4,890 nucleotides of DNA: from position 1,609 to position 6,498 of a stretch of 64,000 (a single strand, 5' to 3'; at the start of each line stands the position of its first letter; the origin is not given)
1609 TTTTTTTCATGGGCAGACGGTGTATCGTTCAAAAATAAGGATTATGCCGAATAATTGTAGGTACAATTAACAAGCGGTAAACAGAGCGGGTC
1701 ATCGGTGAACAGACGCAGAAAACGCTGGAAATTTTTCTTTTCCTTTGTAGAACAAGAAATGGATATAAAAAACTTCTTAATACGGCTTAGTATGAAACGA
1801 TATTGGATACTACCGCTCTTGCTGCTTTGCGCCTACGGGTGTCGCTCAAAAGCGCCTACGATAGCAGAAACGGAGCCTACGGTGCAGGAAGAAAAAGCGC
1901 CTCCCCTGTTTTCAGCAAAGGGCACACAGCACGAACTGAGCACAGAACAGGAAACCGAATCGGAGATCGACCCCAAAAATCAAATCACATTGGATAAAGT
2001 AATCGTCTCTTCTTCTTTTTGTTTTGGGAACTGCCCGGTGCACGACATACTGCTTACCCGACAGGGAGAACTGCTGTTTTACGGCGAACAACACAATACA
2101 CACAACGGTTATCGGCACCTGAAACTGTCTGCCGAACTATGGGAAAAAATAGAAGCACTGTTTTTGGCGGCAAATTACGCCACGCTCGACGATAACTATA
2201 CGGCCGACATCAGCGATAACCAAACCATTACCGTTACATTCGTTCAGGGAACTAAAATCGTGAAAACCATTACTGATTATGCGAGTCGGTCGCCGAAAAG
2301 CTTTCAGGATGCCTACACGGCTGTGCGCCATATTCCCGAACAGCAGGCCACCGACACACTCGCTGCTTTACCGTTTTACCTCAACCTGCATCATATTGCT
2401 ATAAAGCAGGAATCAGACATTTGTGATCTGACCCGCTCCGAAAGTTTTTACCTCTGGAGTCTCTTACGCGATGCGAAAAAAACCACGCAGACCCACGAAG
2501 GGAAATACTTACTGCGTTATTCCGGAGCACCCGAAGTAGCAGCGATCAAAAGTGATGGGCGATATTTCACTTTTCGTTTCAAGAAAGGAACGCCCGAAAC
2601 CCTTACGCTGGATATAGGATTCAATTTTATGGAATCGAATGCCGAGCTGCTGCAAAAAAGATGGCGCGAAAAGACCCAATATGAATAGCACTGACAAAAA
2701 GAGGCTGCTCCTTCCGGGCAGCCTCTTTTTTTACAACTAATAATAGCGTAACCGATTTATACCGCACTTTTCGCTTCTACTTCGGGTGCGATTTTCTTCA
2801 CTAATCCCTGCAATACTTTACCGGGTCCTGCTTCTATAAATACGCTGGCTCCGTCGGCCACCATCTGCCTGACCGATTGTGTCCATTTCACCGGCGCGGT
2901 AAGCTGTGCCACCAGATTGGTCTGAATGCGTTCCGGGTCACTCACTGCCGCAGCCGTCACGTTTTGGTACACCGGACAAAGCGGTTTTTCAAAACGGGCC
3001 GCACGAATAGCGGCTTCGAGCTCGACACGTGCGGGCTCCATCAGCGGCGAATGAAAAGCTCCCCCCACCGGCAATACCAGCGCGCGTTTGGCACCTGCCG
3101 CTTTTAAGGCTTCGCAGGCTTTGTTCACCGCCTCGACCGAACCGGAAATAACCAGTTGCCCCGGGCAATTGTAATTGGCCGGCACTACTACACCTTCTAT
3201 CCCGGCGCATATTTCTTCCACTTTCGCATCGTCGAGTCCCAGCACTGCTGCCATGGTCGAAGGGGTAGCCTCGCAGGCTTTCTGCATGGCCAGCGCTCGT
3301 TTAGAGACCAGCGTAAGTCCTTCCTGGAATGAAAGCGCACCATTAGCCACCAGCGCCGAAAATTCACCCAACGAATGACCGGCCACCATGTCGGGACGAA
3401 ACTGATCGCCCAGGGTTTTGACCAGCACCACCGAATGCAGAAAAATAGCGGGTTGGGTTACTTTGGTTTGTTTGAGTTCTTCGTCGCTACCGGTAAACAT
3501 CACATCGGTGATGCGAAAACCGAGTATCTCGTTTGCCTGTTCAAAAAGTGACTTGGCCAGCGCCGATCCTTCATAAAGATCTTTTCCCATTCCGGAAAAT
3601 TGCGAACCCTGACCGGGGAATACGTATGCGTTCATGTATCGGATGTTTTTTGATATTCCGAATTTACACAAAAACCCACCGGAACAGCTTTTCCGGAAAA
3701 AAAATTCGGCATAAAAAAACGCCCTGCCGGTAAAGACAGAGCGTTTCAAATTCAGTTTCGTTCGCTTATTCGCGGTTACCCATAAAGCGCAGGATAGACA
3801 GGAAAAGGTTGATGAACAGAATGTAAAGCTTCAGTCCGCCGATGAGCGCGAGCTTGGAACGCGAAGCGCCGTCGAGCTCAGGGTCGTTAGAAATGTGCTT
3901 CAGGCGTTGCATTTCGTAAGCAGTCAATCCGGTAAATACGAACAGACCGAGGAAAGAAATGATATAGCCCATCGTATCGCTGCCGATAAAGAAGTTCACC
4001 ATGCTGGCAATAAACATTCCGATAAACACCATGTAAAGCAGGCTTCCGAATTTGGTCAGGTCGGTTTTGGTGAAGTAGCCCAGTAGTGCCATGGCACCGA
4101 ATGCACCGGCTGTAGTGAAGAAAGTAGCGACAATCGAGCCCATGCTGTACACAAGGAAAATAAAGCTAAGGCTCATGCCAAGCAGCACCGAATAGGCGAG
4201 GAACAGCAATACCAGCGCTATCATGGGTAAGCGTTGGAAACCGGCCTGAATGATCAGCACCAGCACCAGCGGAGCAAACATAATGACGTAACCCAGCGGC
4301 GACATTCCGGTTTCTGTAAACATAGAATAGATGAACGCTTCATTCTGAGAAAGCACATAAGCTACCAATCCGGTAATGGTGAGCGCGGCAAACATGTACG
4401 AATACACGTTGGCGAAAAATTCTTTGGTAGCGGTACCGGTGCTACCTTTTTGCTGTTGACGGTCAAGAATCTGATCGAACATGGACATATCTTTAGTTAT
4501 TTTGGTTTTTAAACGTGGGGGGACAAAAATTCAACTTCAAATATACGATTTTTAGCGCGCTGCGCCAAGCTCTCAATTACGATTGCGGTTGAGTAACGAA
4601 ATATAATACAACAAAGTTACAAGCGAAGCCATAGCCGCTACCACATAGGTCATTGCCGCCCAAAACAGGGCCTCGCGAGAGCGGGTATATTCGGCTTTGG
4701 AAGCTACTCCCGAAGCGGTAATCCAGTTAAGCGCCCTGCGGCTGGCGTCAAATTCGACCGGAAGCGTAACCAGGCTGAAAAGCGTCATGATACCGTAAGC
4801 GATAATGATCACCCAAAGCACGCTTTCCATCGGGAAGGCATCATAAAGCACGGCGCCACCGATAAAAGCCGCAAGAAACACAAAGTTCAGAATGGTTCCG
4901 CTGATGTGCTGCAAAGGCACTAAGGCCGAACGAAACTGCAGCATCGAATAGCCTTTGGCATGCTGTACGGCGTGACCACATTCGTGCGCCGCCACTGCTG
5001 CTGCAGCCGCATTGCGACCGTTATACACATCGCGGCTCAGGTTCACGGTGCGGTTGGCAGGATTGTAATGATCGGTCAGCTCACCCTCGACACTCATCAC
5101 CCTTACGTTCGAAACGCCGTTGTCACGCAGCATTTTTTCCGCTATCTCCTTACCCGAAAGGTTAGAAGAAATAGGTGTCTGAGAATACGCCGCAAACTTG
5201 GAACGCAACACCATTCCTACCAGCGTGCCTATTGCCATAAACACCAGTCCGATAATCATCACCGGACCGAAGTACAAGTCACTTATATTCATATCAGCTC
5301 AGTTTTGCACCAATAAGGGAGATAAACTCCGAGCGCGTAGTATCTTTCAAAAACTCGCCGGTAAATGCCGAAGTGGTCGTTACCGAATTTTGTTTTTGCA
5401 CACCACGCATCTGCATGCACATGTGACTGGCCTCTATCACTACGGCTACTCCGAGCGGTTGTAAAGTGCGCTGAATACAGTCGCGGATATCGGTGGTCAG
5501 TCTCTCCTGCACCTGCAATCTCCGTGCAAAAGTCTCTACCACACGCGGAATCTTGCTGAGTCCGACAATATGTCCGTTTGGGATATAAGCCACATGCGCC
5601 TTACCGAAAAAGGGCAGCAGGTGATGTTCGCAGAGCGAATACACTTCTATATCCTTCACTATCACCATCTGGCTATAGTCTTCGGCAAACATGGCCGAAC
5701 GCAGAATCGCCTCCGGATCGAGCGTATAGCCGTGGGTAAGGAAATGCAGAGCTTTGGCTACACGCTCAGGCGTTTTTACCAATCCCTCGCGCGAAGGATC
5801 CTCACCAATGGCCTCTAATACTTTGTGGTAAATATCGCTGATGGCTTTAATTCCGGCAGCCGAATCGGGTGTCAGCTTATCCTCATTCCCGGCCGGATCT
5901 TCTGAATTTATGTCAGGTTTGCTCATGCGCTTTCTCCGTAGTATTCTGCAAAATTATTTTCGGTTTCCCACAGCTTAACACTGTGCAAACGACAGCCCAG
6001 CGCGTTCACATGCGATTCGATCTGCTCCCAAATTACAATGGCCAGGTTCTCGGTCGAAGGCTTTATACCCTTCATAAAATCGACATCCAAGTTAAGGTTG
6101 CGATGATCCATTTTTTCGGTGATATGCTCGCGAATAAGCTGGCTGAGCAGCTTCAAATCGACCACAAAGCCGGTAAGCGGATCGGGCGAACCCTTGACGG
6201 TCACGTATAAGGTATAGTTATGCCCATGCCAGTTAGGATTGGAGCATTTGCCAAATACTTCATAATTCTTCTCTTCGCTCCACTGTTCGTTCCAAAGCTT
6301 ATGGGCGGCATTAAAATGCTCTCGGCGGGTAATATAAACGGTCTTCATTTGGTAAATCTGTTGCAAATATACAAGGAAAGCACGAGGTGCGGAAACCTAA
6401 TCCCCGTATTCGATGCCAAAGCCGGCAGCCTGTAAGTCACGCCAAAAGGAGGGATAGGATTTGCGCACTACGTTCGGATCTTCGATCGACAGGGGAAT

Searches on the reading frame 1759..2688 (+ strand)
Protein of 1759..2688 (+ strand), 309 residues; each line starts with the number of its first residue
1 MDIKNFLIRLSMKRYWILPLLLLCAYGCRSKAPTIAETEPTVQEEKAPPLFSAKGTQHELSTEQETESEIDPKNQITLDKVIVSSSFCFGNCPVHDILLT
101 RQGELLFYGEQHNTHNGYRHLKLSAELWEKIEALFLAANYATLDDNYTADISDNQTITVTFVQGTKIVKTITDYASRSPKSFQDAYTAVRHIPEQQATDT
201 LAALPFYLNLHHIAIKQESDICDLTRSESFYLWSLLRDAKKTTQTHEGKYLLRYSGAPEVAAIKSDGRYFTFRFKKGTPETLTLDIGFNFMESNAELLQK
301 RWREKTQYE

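Call 58: search_protein_families(library=pfam, proteins=[window:1759-2688:+], max_evalue=0.00001)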
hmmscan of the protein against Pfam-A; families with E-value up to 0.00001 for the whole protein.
window:1759-2688:+ (309 aa): 1 family
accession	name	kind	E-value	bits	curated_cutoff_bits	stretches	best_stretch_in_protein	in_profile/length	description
PF20033.5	DUF6438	-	1.8e-25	89.8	30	1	80-192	2-115/116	Domain of unknown function (DUF6438)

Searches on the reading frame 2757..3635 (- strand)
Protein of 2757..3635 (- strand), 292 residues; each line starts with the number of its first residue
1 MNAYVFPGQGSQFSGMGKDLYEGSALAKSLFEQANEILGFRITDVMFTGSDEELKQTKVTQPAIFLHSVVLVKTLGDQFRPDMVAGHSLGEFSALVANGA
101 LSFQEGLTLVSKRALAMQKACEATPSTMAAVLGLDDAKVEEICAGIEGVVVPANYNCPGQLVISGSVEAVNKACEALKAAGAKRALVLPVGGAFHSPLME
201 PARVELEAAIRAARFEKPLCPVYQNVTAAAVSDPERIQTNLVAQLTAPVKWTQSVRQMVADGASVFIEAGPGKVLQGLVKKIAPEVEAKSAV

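Call 58: search_protein_families(library=pfam, proteins=[window:2757-3635:-], max_evalue=0.00001)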
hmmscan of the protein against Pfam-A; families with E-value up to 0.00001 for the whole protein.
window:2757-3635:- (292 aa): 1 family
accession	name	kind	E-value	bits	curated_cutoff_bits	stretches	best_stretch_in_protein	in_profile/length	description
PF00698.26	Acyl_transf_1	-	5.7e-44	151.3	32.7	1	4-281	2-277/319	Acyl transferase domain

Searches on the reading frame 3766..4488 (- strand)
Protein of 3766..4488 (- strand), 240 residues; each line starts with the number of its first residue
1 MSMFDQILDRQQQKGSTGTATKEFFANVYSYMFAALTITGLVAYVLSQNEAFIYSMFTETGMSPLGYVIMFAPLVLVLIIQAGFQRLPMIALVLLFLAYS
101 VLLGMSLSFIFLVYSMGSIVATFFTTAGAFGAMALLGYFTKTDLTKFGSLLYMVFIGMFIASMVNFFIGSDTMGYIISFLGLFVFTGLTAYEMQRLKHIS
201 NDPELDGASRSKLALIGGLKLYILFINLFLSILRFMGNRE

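Call 58: search_protein_families(library=pfam, proteins=[window:3766-4488:-], max_evalue=0.00001)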
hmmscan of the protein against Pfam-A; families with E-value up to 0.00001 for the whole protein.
window:3766-4488:- (240 aa): 1 family
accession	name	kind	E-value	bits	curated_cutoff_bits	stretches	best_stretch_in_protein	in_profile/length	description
PF01027.25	Bax1-I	-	6.5e-45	153.9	34.1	1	23-236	2-207/207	Inhibitor of apoptosis-promoting Bax1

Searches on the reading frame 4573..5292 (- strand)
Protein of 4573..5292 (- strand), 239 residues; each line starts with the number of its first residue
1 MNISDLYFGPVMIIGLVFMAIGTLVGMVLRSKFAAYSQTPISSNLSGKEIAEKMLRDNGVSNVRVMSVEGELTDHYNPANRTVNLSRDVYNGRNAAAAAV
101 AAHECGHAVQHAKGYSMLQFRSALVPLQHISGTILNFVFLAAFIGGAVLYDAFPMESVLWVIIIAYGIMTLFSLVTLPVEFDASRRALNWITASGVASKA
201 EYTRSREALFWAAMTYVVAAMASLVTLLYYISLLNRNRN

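Call 58: search_protein_families(library=pfam, proteins=[window:4573-5292:-], max_evalue=0.00001)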
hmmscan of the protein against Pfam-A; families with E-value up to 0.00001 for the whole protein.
window:4573-5292:- (239 aa): 1 family
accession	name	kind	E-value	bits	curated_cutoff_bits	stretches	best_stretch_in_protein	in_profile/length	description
PF04298.18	Zn_peptidase_2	-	2.1e-77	260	27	1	12-234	2-217/218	Putative neutral zinc metallopeptidase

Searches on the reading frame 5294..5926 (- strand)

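Call 58: search_protein_families(library=pfam, proteins=[window:5294-5926:-], max_evalue=0.00001)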
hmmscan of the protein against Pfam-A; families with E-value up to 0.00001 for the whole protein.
window:5294-5926:- (210 aa): 1 family
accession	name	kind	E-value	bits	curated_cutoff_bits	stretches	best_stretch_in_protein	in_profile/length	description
PF01227.27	GTP_cyclohydroI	-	4.9e-76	254.6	27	1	32-205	4-178/179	GTP cyclohydrolase I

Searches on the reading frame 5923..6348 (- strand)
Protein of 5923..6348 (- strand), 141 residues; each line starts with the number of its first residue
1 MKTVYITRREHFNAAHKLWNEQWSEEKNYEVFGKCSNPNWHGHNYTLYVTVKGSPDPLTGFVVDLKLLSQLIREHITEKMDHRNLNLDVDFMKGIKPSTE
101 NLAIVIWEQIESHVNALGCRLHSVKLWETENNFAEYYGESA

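Call 58: search_protein_families(library=pfam, proteins=[window:5923-6348:-], max_evalue=0.00001)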
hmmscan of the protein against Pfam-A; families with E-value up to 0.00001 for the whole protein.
window:5923-6348:- (141 aa): 1 family
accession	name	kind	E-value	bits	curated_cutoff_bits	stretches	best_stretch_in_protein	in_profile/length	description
PF01242.24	PTPS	-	1.3e-38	132.1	22.4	1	5-138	1-120/121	6-pyruvoyl tetrahydropterin synthase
